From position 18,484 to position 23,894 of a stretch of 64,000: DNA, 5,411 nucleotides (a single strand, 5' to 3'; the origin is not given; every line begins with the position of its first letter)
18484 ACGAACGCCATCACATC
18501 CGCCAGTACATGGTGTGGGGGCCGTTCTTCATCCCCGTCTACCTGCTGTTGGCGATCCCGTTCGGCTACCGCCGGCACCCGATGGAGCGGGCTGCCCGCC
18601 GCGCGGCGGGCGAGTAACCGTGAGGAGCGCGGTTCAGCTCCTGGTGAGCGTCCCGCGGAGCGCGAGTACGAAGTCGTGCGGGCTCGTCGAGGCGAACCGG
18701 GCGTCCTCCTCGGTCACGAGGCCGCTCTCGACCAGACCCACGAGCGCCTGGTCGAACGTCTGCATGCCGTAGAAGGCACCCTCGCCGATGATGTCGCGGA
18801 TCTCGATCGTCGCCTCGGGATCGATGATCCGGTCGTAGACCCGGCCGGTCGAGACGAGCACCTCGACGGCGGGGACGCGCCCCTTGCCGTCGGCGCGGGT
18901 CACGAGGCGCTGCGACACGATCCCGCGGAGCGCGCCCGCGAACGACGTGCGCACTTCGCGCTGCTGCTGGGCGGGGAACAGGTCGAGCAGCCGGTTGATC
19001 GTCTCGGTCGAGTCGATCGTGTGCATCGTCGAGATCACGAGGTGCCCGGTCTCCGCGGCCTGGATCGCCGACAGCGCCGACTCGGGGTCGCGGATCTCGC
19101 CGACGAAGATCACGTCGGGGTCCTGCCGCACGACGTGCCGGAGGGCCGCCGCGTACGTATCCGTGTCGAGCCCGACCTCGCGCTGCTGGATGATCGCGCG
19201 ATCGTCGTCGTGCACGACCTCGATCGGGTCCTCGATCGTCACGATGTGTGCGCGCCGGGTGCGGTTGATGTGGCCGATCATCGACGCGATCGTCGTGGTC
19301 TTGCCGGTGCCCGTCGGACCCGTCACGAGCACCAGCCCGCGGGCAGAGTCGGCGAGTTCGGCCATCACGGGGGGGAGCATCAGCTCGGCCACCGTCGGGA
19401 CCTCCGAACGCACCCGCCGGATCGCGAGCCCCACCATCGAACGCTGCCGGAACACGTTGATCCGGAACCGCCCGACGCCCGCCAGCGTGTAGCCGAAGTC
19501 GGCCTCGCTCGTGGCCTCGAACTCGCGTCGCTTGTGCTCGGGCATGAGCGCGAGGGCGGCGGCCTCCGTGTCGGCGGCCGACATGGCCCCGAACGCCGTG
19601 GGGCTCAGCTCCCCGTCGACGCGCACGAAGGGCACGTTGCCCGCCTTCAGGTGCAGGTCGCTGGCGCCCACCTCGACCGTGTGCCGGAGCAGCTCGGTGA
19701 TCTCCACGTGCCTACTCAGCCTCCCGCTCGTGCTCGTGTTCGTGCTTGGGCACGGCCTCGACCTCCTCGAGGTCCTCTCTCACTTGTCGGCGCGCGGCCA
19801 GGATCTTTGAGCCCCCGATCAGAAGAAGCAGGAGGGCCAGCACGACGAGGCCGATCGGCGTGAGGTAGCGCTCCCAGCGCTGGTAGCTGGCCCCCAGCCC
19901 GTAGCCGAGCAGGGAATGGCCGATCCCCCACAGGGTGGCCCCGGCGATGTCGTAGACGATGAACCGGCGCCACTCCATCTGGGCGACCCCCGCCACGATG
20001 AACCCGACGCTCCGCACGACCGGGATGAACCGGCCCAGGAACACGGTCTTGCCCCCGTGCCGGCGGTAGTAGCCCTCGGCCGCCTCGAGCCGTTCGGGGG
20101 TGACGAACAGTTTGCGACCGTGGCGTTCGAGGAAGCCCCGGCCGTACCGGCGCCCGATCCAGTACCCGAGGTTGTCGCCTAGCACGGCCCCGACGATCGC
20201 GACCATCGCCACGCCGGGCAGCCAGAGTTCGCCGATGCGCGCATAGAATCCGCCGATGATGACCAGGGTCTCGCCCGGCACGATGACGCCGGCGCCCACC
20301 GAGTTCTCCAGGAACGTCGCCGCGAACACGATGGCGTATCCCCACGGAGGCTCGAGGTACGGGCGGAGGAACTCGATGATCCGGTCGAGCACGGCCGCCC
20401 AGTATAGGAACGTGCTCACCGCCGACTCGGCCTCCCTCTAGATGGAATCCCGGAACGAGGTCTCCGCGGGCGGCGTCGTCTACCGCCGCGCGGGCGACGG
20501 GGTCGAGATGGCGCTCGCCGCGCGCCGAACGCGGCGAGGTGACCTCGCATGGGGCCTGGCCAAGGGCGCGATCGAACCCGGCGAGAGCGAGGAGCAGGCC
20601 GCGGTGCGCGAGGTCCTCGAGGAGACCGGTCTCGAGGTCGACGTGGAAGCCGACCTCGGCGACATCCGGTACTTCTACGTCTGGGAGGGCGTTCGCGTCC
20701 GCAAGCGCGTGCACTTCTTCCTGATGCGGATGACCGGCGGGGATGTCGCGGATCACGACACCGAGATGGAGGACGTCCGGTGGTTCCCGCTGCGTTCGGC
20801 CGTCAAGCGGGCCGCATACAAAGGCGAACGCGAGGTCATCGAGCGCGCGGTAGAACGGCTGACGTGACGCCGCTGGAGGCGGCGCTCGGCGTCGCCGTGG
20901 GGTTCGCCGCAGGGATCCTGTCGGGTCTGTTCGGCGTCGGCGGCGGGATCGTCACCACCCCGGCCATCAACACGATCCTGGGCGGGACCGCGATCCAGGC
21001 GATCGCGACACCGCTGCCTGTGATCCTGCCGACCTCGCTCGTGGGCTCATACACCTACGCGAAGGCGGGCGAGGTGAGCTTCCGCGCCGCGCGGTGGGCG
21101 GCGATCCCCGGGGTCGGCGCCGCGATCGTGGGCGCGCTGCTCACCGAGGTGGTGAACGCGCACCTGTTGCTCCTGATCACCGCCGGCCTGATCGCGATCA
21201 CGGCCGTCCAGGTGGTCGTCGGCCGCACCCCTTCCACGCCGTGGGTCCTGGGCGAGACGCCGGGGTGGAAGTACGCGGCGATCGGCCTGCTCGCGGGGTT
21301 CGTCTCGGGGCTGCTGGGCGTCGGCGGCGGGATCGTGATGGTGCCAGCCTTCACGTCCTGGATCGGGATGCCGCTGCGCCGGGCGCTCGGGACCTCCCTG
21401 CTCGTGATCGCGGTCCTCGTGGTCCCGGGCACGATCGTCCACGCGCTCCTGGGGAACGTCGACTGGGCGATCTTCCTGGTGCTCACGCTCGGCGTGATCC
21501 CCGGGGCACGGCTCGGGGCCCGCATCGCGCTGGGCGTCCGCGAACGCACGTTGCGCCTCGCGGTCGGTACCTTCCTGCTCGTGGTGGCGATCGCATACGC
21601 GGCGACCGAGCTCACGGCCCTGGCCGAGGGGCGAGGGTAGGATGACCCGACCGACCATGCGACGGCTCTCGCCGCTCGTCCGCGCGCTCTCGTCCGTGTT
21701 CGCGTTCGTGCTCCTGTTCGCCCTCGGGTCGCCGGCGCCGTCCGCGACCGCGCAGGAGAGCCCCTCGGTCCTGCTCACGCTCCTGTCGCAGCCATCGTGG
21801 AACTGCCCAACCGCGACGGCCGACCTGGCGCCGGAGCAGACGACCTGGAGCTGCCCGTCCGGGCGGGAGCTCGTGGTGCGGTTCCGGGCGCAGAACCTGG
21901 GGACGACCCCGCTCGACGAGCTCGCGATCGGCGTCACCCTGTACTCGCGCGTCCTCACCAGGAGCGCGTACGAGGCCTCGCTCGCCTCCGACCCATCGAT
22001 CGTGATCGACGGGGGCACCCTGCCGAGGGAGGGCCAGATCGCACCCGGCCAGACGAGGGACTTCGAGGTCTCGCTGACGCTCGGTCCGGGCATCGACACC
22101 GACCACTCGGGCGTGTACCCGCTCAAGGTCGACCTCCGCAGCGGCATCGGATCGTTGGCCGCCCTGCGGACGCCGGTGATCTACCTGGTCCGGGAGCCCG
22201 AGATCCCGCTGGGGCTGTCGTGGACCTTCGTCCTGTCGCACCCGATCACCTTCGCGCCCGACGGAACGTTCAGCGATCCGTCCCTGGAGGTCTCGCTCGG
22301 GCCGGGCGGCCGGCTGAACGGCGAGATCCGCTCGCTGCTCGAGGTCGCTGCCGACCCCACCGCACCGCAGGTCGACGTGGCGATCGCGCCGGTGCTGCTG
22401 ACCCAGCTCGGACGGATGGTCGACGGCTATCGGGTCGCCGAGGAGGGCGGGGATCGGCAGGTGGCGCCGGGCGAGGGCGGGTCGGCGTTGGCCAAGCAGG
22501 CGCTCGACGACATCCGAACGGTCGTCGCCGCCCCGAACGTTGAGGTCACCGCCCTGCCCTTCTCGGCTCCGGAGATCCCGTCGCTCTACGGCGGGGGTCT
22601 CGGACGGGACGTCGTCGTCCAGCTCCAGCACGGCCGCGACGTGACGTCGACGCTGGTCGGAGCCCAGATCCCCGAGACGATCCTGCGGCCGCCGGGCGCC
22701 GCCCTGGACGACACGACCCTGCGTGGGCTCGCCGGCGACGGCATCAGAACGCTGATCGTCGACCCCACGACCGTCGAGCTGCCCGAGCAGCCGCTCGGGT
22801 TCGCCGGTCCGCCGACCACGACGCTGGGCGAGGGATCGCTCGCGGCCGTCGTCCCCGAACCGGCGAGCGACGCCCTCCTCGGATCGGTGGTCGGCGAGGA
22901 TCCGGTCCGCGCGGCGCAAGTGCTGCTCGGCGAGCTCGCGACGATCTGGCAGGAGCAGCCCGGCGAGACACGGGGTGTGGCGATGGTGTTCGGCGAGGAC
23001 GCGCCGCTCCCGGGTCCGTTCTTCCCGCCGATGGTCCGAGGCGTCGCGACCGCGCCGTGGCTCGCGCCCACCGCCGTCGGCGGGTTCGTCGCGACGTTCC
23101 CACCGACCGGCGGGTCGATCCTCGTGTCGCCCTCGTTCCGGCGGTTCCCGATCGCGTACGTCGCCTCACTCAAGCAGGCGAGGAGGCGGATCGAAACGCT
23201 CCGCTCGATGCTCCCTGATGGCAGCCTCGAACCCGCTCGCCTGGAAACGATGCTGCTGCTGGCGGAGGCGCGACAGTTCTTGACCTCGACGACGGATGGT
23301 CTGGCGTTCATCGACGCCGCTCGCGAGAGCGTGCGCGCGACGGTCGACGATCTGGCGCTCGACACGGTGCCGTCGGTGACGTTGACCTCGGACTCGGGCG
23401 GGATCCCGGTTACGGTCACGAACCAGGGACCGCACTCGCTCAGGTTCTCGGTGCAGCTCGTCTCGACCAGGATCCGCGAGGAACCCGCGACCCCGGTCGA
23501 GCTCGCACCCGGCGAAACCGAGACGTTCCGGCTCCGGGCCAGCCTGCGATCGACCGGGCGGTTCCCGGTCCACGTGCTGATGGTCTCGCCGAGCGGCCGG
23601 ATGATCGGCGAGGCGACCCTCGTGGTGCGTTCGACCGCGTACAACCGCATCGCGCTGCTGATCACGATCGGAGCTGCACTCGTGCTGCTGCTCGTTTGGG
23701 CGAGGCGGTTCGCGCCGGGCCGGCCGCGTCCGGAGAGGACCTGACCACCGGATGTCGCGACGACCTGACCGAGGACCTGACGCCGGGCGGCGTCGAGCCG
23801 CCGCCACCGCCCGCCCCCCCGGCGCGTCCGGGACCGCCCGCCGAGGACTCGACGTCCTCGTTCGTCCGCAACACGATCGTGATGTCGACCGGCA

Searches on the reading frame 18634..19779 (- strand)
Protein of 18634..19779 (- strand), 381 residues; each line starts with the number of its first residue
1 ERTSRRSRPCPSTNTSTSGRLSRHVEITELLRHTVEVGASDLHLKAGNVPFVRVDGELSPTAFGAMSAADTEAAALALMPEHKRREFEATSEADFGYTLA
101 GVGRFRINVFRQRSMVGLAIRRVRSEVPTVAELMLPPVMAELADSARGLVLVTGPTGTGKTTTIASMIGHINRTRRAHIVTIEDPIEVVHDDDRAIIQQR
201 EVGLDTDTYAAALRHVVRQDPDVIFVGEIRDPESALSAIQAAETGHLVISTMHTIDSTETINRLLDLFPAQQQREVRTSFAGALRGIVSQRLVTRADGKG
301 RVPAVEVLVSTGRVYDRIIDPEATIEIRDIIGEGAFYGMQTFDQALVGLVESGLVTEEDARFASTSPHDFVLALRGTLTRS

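Call 92: search_protein_families(library=pfam, max_evalue=0.000001, proteins=[window:18634-19779:-])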
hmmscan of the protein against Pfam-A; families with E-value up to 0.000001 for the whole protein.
window:18634-19779:- (381 aa): 1 family
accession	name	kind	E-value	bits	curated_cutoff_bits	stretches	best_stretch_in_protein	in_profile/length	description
PF00437.27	T2SSE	-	6.1e-46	157.2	24.9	1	30-302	15-287/370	Type II/IV secretion system protein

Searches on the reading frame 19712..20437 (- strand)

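Call 92: search_protein_families(library=pfam, max_evalue=0.000001, proteins=[window:19712-20437:-])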
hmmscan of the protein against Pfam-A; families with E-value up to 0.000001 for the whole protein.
window:19712-20437:- (241 aa): 1 family
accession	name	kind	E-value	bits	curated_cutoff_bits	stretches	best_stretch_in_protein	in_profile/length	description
PF09335.16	VTT_dom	-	5e-22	79.1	33.9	1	53-179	1-122/123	VTT domain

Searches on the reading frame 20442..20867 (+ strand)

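Call 92: search_protein_families(library=pfam, max_evalue=0.000001, proteins=[window:20442-20867:+])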
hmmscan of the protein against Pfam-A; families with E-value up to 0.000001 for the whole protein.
window:20442-20867:+ (141 aa): 1 family
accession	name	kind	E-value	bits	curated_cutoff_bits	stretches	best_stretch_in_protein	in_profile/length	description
PF00293.34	NUDIX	-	4.3e-20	72.5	21.1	1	7-135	4-133/134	NUDIX domain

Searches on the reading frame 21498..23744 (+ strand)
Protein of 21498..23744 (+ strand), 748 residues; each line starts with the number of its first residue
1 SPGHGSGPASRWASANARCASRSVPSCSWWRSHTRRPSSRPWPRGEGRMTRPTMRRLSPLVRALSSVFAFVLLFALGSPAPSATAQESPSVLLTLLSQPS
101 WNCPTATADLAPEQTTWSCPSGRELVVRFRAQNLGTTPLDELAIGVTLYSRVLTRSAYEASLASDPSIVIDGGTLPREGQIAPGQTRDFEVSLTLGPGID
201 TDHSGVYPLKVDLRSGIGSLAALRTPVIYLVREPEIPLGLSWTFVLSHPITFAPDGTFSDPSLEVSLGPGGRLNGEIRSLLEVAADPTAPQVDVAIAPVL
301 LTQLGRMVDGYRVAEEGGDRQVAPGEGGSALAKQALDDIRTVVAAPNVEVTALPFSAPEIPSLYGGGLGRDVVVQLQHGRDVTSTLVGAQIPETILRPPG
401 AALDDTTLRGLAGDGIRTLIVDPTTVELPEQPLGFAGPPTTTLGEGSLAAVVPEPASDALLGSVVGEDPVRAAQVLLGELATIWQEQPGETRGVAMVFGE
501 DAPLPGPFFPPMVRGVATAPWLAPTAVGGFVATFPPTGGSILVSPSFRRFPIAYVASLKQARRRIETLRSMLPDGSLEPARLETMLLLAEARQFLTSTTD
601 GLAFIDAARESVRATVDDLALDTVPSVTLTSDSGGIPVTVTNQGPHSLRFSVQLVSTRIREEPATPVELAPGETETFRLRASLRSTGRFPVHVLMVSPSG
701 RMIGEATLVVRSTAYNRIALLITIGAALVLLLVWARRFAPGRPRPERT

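Call 92: search_protein_families(library=pfam, max_evalue=0.000001, proteins=[window:21498-23744:+])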
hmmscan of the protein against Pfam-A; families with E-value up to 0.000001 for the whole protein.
window:21498-23744:+ (748 aa): 1 family
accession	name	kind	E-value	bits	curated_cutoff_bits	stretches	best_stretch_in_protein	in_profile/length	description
PF19516.4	DUF6049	-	7.2e-22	78.2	30.1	1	472-732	412-691/708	Family of unknown function (DUF6049)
